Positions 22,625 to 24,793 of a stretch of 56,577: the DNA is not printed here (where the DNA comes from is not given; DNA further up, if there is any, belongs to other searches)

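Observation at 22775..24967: CphA2-like truncated cyanophycin-synthetase homologue in a non-cyanobacterial catabolic context, with no cyanophycinase nearby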

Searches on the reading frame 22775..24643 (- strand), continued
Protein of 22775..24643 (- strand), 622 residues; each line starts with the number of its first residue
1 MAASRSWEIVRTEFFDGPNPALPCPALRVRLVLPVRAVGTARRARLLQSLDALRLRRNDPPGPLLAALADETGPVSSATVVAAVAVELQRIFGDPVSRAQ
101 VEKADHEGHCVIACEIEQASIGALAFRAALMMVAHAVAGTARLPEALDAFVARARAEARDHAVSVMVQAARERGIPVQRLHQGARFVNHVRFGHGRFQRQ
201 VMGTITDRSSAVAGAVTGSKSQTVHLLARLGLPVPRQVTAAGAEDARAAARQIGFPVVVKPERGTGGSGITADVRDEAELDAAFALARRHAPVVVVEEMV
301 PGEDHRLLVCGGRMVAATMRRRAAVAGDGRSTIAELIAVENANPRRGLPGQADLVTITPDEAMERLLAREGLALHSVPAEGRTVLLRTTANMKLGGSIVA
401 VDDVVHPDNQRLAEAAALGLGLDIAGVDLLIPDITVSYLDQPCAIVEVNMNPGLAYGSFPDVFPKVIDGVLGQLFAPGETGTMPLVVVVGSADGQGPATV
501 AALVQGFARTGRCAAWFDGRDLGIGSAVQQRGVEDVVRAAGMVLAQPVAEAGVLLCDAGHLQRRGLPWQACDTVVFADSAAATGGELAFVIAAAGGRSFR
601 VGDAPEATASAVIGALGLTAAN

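Call 6: find_homologous_proteins(query=window:22775-24643:-, max_evalue=1e-10)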
Query window:22775-24643:- (622 aa): 170 proteins with E <= 1e-10 among 8000 candidates; the best 120 are listed.
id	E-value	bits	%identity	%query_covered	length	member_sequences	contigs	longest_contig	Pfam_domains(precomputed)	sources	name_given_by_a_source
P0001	0.0e+0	1328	100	100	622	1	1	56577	PF13549.12,PF02786.23,PF02222.28,PF08443.17,PF07478.19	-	-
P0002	3.1e-291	985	75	100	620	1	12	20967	PF13549.12,PF02786.23,PF02222.28,PF08443.17,PF07478.19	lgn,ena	-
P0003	1.1e-287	974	74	100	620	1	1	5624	PF02786.23,PF02222.28,PF08443.17,PF07478.19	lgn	-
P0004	3.3e-262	889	77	89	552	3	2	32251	PF02786.23,PF02222.28,PF08443.17,PF02655.20,PF07478.19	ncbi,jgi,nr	ncbi:MAG: ATP-grasp domain-containing protein [Proteobacteria bacterium]|nr:ATP-grasp domain-contain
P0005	2.8e-230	784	63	99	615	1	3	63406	PF02786.23,PF02222.28,PF08443.17,PF02655.20,PF07478.19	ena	-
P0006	2.2e-224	765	62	98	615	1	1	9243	PF02786.23,PF08443.17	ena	-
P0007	1.2e-195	670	62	82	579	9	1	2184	-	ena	-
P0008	5.5e-195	667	60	88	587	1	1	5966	-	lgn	-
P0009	2.9e-184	632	59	83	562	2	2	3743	PF02786.23,PF08443.17,PF07478.19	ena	-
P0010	2.8e-82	295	40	87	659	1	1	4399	PF13549.12,PF02786.23,PF02222.28,PF08443.17,PF01071.25,PF07478.19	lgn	-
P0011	7.2e-79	284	34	91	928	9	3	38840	PF18921.6,PF13549.12,PF02875.27,PF08245.19,PF02222.28,PF08443.17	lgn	-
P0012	1.3e-74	270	33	91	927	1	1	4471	PF18921.6,PF13549.12,PF02875.27,PF02786.23,PF08245.19,PF02222.28,PF08443.17,PF07478.19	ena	-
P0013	4.5e-72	262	36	82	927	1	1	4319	PF02955.22,PF18921.6,PF13549.12,PF02875.27,PF02786.23,PF08245.19,PF02222.28,PF08443.17,PF07478.19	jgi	jgi:cyanophycin synthetase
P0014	1.9e-71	260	35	81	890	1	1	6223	PF18921.6,PF13549.12,PF02875.27,PF02786.23,PF08245.19,PF02222.28,PF08443.17,PF07478.19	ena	-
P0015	3.5e-71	259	33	91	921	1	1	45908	PF18921.6,PF13549.12,PF02875.27,PF02786.23,PF08245.19,PF02222.28,PF08443.17,PF07478.19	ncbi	ncbi:MAG TPA: cyanophycin synthetase [Thermoanaerobaculia bacterium]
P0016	6.3e-71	258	34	90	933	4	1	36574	PF02955.22,PF14397.12,PF18921.6,PF13549.12,PF02875.27,PF02786.23,PF08245.19,PF02222.28,PF08443.17,PF07478.19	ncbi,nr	ncbi:MAG: cyanophycin synthetase [Pseudoxanthomonas suwonensis]|nr:MAG: cyanophycin synthetase [Pseu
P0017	1.0e-70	257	34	91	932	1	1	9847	PF02955.22,PF18921.6,PF13549.12,PF02875.27,PF02786.23,PF08245.19,PF00994.30,PF02222.28,PF08443.17,PF07478.19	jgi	jgi:cyanophycin synthetase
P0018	3.6e-69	252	32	91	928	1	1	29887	PF02955.22,PF18921.6,PF13549.12,PF02875.27,PF02786.23,PF08245.19,PF02222.28,PF08443.17,PF07478.19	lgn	-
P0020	5.0e-69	252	37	82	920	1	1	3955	PF02955.22,PF18921.6,PF13549.12,PF02875.27,PF02786.23,PF08245.19,PF02222.28,PF08443.17,PF07478.19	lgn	-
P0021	7.6e-69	251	34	91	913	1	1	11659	PF18921.6,PF13549.12,PF02875.27,PF02786.23,PF08245.19,PF02222.28,PF08443.17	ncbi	-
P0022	9.0e-69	251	34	81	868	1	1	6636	PF18921.6,PF13549.12,PF02875.27,PF02786.23,PF08245.19,PF02222.28,PF08443.17,PF07478.19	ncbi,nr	ncbi:MAG TPA: cyanophycin synthetase, partial [Labilithrix sp.]|nr:cyanophycin synthetase [Labilithr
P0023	9.4e-69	251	34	81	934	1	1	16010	PF18921.6,PF13549.12,PF02875.27,PF02786.23,PF08245.19,PF02222.28,PF08443.17,PF07478.19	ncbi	ncbi:cyanophycin synthetase [soil metagenome]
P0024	1.5e-68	250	33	90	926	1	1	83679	PF18921.6,PF13549.12,PF02875.27,PF02786.23,PF08245.19,PF02222.28,PF08443.17,PF07478.19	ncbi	-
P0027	2.5e-68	249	34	81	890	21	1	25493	PF18921.6,PF13549.12,PF02875.27,PF02786.23,PF08245.19,PF08443.17,PF07478.19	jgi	jgi:cyanophycin synthetase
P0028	2.9e-68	249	33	81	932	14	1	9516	PF18921.6,PF13549.12,PF02875.27,PF02786.23,PF08245.19,PF02222.28,PF08443.17,PF07478.19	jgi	-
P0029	3.2e-68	249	35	81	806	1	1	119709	PF18921.6,PF13549.12,PF02875.27,PF02786.23,PF08245.19,PF02222.28,PF08443.17,PF07478.19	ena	-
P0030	2.3e-67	246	36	80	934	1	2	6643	PF02955.22,PF18921.6,PF13549.12,PF02875.27,PF08245.19,PF08443.17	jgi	jgi:cyanophycin synthetase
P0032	4.5e-67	245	35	80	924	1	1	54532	PF02955.22,PF18921.6,PF13549.12,PF02786.23,PF08245.19,PF02222.28,PF08443.17,PF02655.20,PF07478.19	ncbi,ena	-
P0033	6.2e-66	241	36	83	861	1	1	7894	PF18921.6,PF02875.27,PF02786.23,PF08245.19,PF08443.17,PF02655.20,PF01071.25,PF07478.19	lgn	-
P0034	6.3e-66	241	32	91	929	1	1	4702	PF02955.22,PF18921.6,PF13549.12,PF02875.27,PF02786.23,PF08245.19,PF02222.28,PF08443.17,PF07478.19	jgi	jgi:cyanophycin synthetase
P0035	1.2e-65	240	39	65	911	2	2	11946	PF02955.22,PF18921.6,PF13549.12,PF02875.27,PF02786.23,PF08245.19,PF02222.28,PF08443.17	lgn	-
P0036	1.4e-65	240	34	80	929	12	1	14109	PF02955.22,PF18921.6,PF13549.12,PF02875.27,PF02786.23,PF08245.19,PF02222.28,PF08443.17,PF02655.20,PF07478.19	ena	-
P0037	2.2e-65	240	34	84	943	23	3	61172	PF18921.6,PF13549.12,PF02875.27,PF02786.23,PF08245.19,PF02222.28,PF08443.17,PF02655.20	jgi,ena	-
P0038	3.0e-65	239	33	81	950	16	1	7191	PF18921.6,PF13549.12,PF02875.27,PF02786.23,PF08245.19,PF02222.28,PF08443.17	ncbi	-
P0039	3.2e-65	239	34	86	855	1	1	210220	PF18921.6,PF13549.12,PF02875.27,PF02786.23,PF08245.19,PF02222.28,PF08443.17,PF01071.25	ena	-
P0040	3.7e-65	239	33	81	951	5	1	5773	PF18921.6,PF13549.12,PF02875.27,PF02786.23,PF08245.19,PF02222.28,PF08443.17,PF07478.19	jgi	jgi:cyanophycin synthetase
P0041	7.6e-65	238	36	81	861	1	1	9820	PF18921.6,PF02875.27,PF02786.23,PF08245.19,PF02222.28,PF08443.17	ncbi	ncbi:MAG: cyanophycin synthetase, partial [Planctomycetaceae bacterium]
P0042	1.2e-64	237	37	79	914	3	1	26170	PF02955.22,PF18921.6,PF02875.27,PF08245.19,PF02222.28,PF08443.17,PF07478.19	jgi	jgi:cyanophycin synthetase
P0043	1.3e-64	237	36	80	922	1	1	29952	PF18921.6,PF13549.12,PF02875.27,PF02786.23,PF08245.19,PF02222.28,PF08443.17,PF02655.20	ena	-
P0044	1.5e-64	237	35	83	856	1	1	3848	PF18921.6,PF02875.27,PF02786.23,PF08245.19,PF02222.28,PF08443.17,PF02655.20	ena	-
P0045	1.7e-64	237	34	80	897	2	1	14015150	PF14397.12,PF18921.6,PF13549.12,PF02875.27,PF08245.19,PF02222.28,PF08443.17,PF02655.20,PF01071.25,PF07478.19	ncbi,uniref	ncbi:cyanophycin synthetase [Sorangium sp. So ce131]|uniref:cyanophycin synthetase n=1 Tax=Sorangium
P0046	2.5e-64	236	40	65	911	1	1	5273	PF02955.22,PF18921.6,PF13549.12,PF02875.27,PF08245.19,PF08443.17,PF07478.19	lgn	-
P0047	2.8e-64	236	32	91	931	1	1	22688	PF02955.22,PF18921.6,PF13549.12,PF02875.27,PF02786.23,PF08245.19,PF02222.28,PF08443.17,PF07478.19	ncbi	ncbi:MAG: cyanophycin synthetase [Gemmatimonadota bacterium]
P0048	3.4e-64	236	35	80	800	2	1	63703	PF02955.22,PF18921.6,PF13549.12,PF02786.23,PF08245.19,PF02222.28,PF08443.17,PF02655.20,PF07478.19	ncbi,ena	-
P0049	3.7e-64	236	35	79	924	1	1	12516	PF18921.6,PF13549.12,PF02875.27,PF02786.23,PF08245.19,PF02222.28,PF08443.17,PF07478.19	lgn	-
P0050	8.4e-64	234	31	95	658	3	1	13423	PF18921.6,PF13549.12,PF02786.23,PF02222.28,PF08443.17,PF02655.20,PF01071.25,PF07478.19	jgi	jgi:cyanophycin synthetase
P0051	8.9e-64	234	32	81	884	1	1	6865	PF18921.6,PF02875.27,PF08245.19,PF08443.17,PF07478.19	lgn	-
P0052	1.7e-63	233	35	80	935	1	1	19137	PF02955.22,PF18921.6,PF13549.12,PF02875.27,PF02786.23,PF08245.19,PF08443.17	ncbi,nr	ncbi:MAG TPA: cyanophycin synthetase [Marmoricola sp.]|nr:cyanophycin synthetase [Marmoricola sp.]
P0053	1.9e-63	233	35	84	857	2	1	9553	PF18921.6,PF02875.27,PF02786.23,PF08245.19,PF08443.17,PF02655.20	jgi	-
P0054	2.0e-63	233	36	84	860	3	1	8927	PF18921.6,PF13549.12,PF02875.27,PF02786.23,PF08245.19,PF08443.17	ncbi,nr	ncbi:MAG: cyanophycin synthetase [Candidatus Accumulibacter sp.]|nr:cyanophycin synthetase [Accumuli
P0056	6.4e-63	231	34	84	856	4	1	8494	PF14397.12,PF18921.6,PF13549.12,PF02875.27,PF02786.23,PF08245.19,PF02222.28,PF08443.17,PF02655.20,PF01071.25,PF07478.19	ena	-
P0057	7.6e-63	231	35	76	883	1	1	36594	PF18921.6,PF13549.12,PF02875.27,PF02786.23,PF08245.19,PF02222.28,PF08443.17,PF02655.20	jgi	jgi:cyanophycin synthetase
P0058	9.9e-63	231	35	80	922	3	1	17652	PF02955.22,PF18921.6,PF13549.12,PF02875.27,PF02786.23,PF08245.19,PF02222.28,PF08443.17,PF07478.19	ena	-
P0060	2.6e-62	229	34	84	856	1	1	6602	PF14397.12,PF18921.6,PF13549.12,PF02875.27,PF02786.23,PF08245.19,PF08443.17,PF01071.25,PF07478.19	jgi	-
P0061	3.3e-62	229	34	85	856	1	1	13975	PF14397.12,PF18921.6,PF13549.12,PF02875.27,PF02786.23,PF08245.19,PF08443.17,PF01071.25,PF07478.19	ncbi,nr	ncbi:MAG: cyanophycin synthetase [Rhodocyclales bacterium]|nr:cyanophycin synthetase [Rhodocyclales 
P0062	5.6e-62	228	34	80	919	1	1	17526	PF02955.22,PF18921.6,PF13549.12,PF02875.27,PF02786.23,PF08245.19,PF02222.28,PF08443.17,PF02655.20,PF07478.19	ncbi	ncbi:MAG: cyanophycin synthetase [Nocardioides sp.]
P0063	7.8e-62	228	34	92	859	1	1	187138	PF18921.6,PF13549.12,PF02875.27,PF02786.23,PF08245.19,PF08443.17,PF01071.25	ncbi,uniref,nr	ncbi:cyanophycin synthetase [Accumulibacter sp.]|uniref:cyanophycin synthetase n=1 Tax=Accumulibacte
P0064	1.5e-61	227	33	80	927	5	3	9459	PF02955.22,PF18921.6,PF13549.12,PF02875.27,PF02786.23,PF08245.19,PF02222.28,PF08443.17,PF02655.20,PF07478.19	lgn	-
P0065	4.9e-61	225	34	92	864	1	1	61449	PF18921.6,PF02875.27,PF02786.23,PF08245.19,PF02222.28,PF08443.17,PF02655.20,PF07478.19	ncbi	-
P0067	8.5e-61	224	35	92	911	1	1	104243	PF18921.6,PF02875.27,PF08245.19,PF08443.17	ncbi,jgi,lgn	jgi:cyanophycin synthetase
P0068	9.7e-61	224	34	85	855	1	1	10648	PF14397.12,PF18921.6,PF13549.12,PF02875.27,PF02786.23,PF08245.19,PF08443.17,PF01071.25,PF07478.19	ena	-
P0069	1.1e-60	224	33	85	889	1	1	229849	PF14397.12,PF18921.6,PF13549.12,PF02875.27,PF02786.23,PF08245.19,PF02222.28,PF08443.17,PF02655.20,PF01071.25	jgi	jgi:cyanophycin synthetase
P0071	1.4e-60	224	35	83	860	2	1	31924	PF18921.6,PF02875.27,PF02786.23,PF08245.19,PF08443.17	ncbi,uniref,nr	ncbi:cyanophycin synthetase [Accumulibacter sp.]|uniref:cyanophycin synthetase n=1 Tax=Accumulibacte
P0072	2.2e-60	223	33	81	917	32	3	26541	PF02955.22,PF18921.6,PF13549.12,PF02875.27,PF02786.23,PF08245.19,PF02222.28,PF08443.17,PF07478.19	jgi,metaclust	metaclust:\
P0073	2.3e-60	223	34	81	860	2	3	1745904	PF18921.6,PF13549.12,PF02875.27,PF02786.23,PF08245.19,PF08443.17,PF01071.25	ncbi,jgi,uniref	ncbi:MAG: cyanophycin synthetase [Accumulibacter sp.]|jgi:cyanophycin synthetase|uniref:cyanophycin 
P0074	2.5e-60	223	34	84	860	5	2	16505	PF18921.6,PF02875.27,PF02786.23,PF08245.19,PF08443.17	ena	-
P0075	2.7e-60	223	35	85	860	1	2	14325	PF18921.6,PF13549.12,PF02875.27,PF02786.23,PF08245.19,PF08443.17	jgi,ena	-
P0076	4.2e-60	222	35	84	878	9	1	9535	PF18921.6,PF13549.12,PF02875.27,PF02786.23,PF08245.19,PF08443.17,PF01071.25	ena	-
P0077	5.4e-60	222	34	81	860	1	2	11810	PF18921.6,PF13549.12,PF02875.27,PF02786.23,PF08245.19,PF08443.17,PF01071.25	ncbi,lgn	-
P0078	5.6e-60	222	33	86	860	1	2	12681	PF18921.6,PF13549.12,PF02875.27,PF02786.23,PF08245.19,PF08443.17,PF02655.20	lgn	-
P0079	6.3e-60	222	35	85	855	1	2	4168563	PF18921.6,PF02875.27,PF02786.23,PF08245.19,PF08443.17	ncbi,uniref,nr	ncbi:cyanophycin synthetase [Denitratisoma oestradiolicum]|uniref:Cyanophycin synthetase n=1 Tax=Den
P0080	6.4e-60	222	34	86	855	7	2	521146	PF14397.12,PF18921.6,PF02875.27,PF02786.23,PF08245.19,PF02222.28,PF08443.17,PF02655.20,PF01071.25,PF07478.19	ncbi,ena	ncbi:MAG: cyanophycin synthetase [Gallionella sp.]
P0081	7.0e-60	221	33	83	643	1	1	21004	PF18921.6,PF13549.12,PF02786.23,PF02222.28,PF08443.17,PF02655.20,PF07478.19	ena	-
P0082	7.9e-60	221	35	81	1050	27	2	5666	PF18921.6,PF13549.12,PF02875.27,PF02786.23,PF08245.19,PF02222.28,PF08443.17,PF00856.34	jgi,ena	-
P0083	8.1e-60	221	34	79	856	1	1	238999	PF18921.6,PF13549.12,PF02875.27,PF02786.23,PF08245.19,PF08443.17,PF07478.19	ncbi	-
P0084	8.3e-60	221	36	79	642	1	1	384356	PF18921.6,PF13549.12,PF02222.28,PF08443.17,PF07478.19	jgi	jgi:cyanophycin synthetase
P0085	2.4e-59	220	33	92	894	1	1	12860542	PF18921.6,PF13549.12,PF02875.27,PF08245.19,PF08443.17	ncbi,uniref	ncbi:cyanophycin synthetase [Sorangium cellulosum]|uniref:cyanophycin synthetase n=1 Tax=Sorangium c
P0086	2.5e-59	220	32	80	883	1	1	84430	PF18921.6,PF13549.12,PF02875.27,PF08245.19,PF08443.17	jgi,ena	-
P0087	2.6e-59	220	33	92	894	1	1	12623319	PF14397.12,PF18921.6,PF13549.12,PF02875.27,PF08245.19,PF08443.17,PF01071.25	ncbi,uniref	ncbi:cyanophycin synthetase [Sorangium sp. So ce406]|uniref:cyanophycin synthetase n=1 Tax=Sorangium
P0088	3.0e-59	219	32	92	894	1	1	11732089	PF14397.12,PF18921.6,PF13549.12,PF02875.27,PF08245.19,PF08443.17,PF02655.20,PF01071.25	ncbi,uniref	ncbi:cyanophycin synthetase [Sorangium sp. So ce119]|uniref:cyanophycin synthetase n=1 Tax=Sorangium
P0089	3.7e-59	219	34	81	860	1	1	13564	PF18921.6,PF13549.12,PF02875.27,PF02786.23,PF08245.19,PF08443.17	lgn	-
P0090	5.4e-59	218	34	84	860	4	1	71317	PF18921.6,PF13549.12,PF02875.27,PF02786.23,PF08245.19,PF08443.17,PF01071.25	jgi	-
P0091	6.0e-59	218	32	92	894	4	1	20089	PF14397.12,PF18921.6,PF13549.12,PF02875.27,PF08245.19,PF02222.28,PF08443.17,PF02655.20,PF01071.25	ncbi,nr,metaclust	ncbi:cyanophycin synthetase [Sorangium cellulosum]|nr:cyanophycin synthetase [Sorangium cellulosum]|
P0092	6.1e-59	218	34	80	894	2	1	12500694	PF18921.6,PF13549.12,PF02875.27,PF08245.19,PF08443.17,PF01071.25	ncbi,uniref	ncbi:cyanophycin synthetase [Sorangium sp. So ce854]|uniref:cyanophycin synthetase n=1 Tax=Sorangium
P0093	6.4e-59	218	35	78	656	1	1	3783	PF18921.6,PF13549.12,PF02786.23,PF02222.28,PF08443.17,PF02655.20,PF07478.19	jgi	jgi:cyanophycin synthetase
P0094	7.3e-59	218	34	84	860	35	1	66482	PF18921.6,PF13549.12,PF02875.27,PF02786.23,PF08245.19,PF08443.17,PF01071.25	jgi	jgi:cyanophycin synthetase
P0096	8.9e-59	218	37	67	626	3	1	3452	PF18921.6,PF13549.12,PF02222.28,PF08443.17,PF01071.25,PF07478.19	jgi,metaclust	metaclust:\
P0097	1.3e-58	217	33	79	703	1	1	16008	PF18921.6,PF13549.12,PF08443.17,PF01071.25,PF07478.19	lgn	-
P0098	1.3e-58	217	32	79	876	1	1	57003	PF18921.6,PF13549.12,PF02875.27,PF02786.23,PF08245.19,PF02222.28,PF08443.17,PF01071.25,PF07478.19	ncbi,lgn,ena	-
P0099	1.4e-58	217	35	79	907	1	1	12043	PF02955.22,PF18921.6,PF02875.27,PF02786.23,PF08245.19,PF02222.28,PF08443.17,PF07478.19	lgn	-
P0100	1.6e-58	217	34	78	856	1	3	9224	PF14397.12,PF18921.6,PF13549.12,PF02875.27,PF02786.23,PF08245.19,PF08443.17,PF02655.20,PF01071.25,PF07478.19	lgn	-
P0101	1.8e-58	217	32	93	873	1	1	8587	PF14397.12,PF18921.6,PF13549.12,PF02875.27,PF02786.23,PF08245.19,PF02222.28,PF08443.17,PF02655.20,PF01071.25,PF07478.19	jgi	jgi:cyanophycin synthetase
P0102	2.0e-58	217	39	66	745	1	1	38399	PF18921.6,PF13549.12,PF02786.23,PF08443.17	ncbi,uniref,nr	ncbi:cyanophycin synthetase [uncultured Xylophilus sp.]|uniref:cyanophycin synthetase n=1 Tax=uncult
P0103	3.5e-58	216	34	78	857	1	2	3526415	PF14397.12,PF18921.6,PF13549.12,PF02875.27,PF02786.23,PF08245.19,PF08443.17,PF02655.20,PF01071.25,PF07478.19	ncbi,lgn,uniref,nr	ncbi:cyanophycin synthetase [Oryzomicrobium terrae]|uniref:Cyanophycin synthetase n=1 Tax=Oryzomicro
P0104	4.7e-58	215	34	81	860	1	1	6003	PF18921.6,PF13549.12,PF02875.27,PF02786.23,PF08245.19,PF08443.17,PF01071.25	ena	-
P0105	5.3e-58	215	35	81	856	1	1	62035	PF18921.6,PF13549.12,PF02875.27,PF02786.23,PF08245.19,PF08443.17,PF01071.25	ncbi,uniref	ncbi:cyanophycin synthetase [Pigmentiphaga soli]|uniref:Cyanophycin synthetase n=1 Tax=Pigmentiphaga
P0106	6.2e-58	215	34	78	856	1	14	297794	PF14397.12,PF18921.6,PF13549.12,PF02875.27,PF02786.23,PF08245.19,PF08443.17,PF02655.20,PF01071.25,PF07478.19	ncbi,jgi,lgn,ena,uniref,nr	ncbi:cyanophycin synthetase [Oryzomicrobium sp.]|uniref:cyanophycin synthetase n=1 Tax=Oryzomicrobiu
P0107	7.0e-58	215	34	86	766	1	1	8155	PF18921.6,PF13549.12,PF02786.23,PF02222.28,PF08443.17,PF02655.20,PF01071.25,PF07478.19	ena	-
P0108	1.0e-57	214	35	81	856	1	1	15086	PF18921.6,PF13549.12,PF02875.27,PF02786.23,PF08245.19,PF02222.28,PF08443.17,PF02655.20,PF01071.25,PF07478.19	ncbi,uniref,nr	ncbi:cyanophycin synthetase [Bordetella petrii]|uniref:cyanophycin synthetase n=1 Tax=Bordetella pet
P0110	1.4e-57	214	35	65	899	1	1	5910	PF14397.12,PF18921.6,PF13549.12,PF02875.27,PF02786.23,PF08245.19,PF08443.17,PF02655.20,PF07478.19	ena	-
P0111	1.6e-57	214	33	84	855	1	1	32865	PF14397.12,PF18921.6,PF02875.27,PF02786.23,PF08245.19,PF02222.28,PF08443.17,PF02655.20,PF07478.19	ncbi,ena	-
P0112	1.9e-57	213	38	71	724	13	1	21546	PF18921.6,PF13549.12,PF02786.23,PF02222.28,PF08443.17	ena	-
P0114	3.8e-57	212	33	66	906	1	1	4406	PF18921.6,PF02875.27,PF08245.19,PF08443.17,PF02655.20,PF07478.19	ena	-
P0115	8.0e-57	211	40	56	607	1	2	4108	PF18921.6,PF13549.12,PF02786.23,PF08443.17,PF01071.25,PF07478.19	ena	-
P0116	8.6e-57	211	34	65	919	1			PF14397.12,PF18921.6,PF13549.12,PF02875.27,PF02786.23,PF08245.19,PF08443.17,PF02655.20,PF07478.19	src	-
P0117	1.0e-56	211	33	81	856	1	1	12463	PF14397.12,PF18921.6,PF02875.27,PF08245.19,PF08443.17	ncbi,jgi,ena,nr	ncbi:MAG TPA: cyanophycin synthetase [Rhodocyclaceae bacterium]|nr:cyanophycin synthetase [Rhodocycl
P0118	1.2e-56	211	33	81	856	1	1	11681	PF18921.6,PF13549.12,PF02875.27,PF02786.23,PF08245.19,PF08443.17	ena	-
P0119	1.2e-56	211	32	81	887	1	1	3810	PF18921.6,PF13549.12,PF02875.27,PF02786.23,PF08245.19,PF08443.17,PF07478.19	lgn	-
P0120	1.4e-56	210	34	78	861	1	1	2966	PF18921.6,PF02875.27,PF02786.23,PF08245.19,PF08443.17,PF02655.20,PF07478.19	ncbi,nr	ncbi:MAG TPA: cyanophycin synthetase [Bordetella sp.]|nr:cyanophycin synthetase [Bordetella sp.]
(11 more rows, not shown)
